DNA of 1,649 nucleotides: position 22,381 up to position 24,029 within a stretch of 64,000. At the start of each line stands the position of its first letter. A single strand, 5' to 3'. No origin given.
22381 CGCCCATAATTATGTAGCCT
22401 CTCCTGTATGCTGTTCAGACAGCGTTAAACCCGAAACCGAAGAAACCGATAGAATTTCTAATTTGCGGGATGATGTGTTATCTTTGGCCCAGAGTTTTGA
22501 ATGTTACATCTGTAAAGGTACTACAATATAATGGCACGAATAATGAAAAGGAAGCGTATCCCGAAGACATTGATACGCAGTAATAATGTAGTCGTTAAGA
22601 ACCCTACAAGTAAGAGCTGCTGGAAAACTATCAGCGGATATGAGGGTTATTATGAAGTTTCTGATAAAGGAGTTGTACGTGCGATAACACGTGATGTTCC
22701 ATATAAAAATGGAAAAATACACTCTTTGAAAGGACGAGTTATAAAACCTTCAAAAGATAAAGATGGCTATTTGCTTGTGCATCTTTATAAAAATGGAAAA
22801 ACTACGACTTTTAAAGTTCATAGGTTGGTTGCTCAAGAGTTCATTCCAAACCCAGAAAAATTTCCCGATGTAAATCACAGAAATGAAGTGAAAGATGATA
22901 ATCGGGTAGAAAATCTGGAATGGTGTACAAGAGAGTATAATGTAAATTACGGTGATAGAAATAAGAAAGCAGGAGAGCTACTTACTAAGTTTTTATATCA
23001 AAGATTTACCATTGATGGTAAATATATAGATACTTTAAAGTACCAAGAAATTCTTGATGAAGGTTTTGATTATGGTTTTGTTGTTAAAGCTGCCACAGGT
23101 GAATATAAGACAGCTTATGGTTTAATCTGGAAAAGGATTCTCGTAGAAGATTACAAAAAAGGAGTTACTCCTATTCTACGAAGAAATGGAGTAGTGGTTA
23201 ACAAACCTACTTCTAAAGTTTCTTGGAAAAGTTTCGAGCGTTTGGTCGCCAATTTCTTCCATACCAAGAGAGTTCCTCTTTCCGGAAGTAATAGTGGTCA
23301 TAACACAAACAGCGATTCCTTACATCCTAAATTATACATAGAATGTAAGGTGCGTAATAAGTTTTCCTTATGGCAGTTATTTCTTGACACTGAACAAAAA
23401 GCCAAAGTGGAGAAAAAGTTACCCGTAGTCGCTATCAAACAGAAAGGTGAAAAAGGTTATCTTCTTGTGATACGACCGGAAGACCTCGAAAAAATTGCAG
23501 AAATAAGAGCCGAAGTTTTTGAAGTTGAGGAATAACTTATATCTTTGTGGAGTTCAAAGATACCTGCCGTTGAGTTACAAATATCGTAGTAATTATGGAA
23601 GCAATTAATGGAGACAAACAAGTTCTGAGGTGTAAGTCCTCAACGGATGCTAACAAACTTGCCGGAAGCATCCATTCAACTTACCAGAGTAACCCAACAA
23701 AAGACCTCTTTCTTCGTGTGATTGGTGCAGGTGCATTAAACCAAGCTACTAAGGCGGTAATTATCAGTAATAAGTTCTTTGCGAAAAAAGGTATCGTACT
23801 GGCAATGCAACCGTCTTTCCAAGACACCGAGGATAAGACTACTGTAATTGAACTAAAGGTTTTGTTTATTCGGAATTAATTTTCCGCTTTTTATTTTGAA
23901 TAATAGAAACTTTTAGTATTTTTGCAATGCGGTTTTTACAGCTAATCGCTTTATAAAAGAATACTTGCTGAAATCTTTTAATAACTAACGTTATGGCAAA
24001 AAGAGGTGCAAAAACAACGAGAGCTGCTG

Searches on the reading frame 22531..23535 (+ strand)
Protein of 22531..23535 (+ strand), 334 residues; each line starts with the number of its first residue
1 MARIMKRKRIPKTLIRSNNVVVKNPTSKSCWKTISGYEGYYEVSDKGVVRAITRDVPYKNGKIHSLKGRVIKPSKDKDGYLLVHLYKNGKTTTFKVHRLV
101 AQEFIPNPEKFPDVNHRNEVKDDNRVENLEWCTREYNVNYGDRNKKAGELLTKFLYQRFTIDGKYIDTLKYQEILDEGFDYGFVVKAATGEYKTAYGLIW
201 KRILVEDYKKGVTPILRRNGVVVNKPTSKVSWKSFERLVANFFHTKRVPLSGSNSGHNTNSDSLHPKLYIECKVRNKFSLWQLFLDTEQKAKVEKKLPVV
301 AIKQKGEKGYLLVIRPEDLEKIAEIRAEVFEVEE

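Call 3: search_protein_families(library=pfam, proteins=[window:22531-23535:+], max_evalue=0.1)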
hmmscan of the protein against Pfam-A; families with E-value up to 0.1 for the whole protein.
window:22531-23535:+ (334 aa): 2 families
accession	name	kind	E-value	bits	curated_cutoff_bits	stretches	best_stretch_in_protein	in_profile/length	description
PF07463.16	NUMOD4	-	2.7e-14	53.6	23.4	1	31-86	3-49/49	NUMOD4 motif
PF13392.12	HNH_3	-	2e-08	34.1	24.8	1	95-138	2-45/46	HNH endonuclease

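Call 4: search_protein_families(library=phrogs, proteins=[window:22531-23535:+], max_evalue=0.01)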
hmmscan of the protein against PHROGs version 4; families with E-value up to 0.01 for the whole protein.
window:22531-23535:+ (334 aa): 13 families
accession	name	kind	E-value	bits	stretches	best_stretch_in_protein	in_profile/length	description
phrog_59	-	DNA, RNA and nucleotide metabolism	3.7e-39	136.3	1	28-182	137-246/423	HNH endonuclease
phrog_1492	-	DNA, RNA and nucleotide metabolism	3.2e-34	119.8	1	22-138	38-156/414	HNH endonuclease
phrog_959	-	DNA, RNA and nucleotide metabolism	4.8e-34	118.1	1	28-149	5-114/138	HNH endonuclease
phrog_37683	-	unknown function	5.1e-14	53.1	1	67-140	134-207/279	-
phrog_99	-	DNA, RNA and nucleotide metabolism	8.9e-09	36.5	1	57-137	135-201/383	HNH endonuclease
phrog_7545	-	DNA, RNA and nucleotide metabolism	2.6e-07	32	1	66-134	53-126/160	HNH endonuclease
phrog_17657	-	DNA, RNA and nucleotide metabolism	7.9e-07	30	1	67-132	92-165/168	HNH endonuclease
phrog_30377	-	DNA, RNA and nucleotide metabolism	5.1e-05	24.4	1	96-145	12-59/82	HNH endonuclease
phrog_244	-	DNA, RNA and nucleotide metabolism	0.00011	23.6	1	234-312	14-100/186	RusA-like Holliday junction resolvase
phrog_826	-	DNA, RNA and nucleotide metabolism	0.00037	21.1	1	76-143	93-160/281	HNH endonuclease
phrog_25114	-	unknown function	0.00051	21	1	114-144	104-134/156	-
phrog_21964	-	DNA, RNA and nucleotide metabolism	0.0024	18.5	1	72-142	142-213/244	HNH endonuclease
phrog_21800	-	unknown function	0.0031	18.4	1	30-50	3-23/63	-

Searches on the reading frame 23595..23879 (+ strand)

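Call 3: search_protein_families(library=pfam, proteins=[window:23595-23879:+], max_evalue=0.1)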
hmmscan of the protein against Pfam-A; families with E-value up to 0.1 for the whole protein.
window:23595-23879:+ (94 aa): 1 family
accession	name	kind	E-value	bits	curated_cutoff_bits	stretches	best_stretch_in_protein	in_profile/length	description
PF04232.17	SpoVS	-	4.7e-14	52.3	24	1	9-89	1-82/83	Stage V sporulation protein S (SpoVS)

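Call 4: search_protein_families(library=phrogs, proteins=[window:23595-23879:+], max_evalue=0.01)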
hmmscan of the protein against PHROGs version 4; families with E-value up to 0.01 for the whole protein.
window:23595-23879:+ (94 aa): 1 family
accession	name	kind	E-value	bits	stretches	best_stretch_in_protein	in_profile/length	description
phrog_35646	-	moron, auxiliary metabolic gene and host takeover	6.2e-16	59.2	1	1-84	1-86/93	sporulation protein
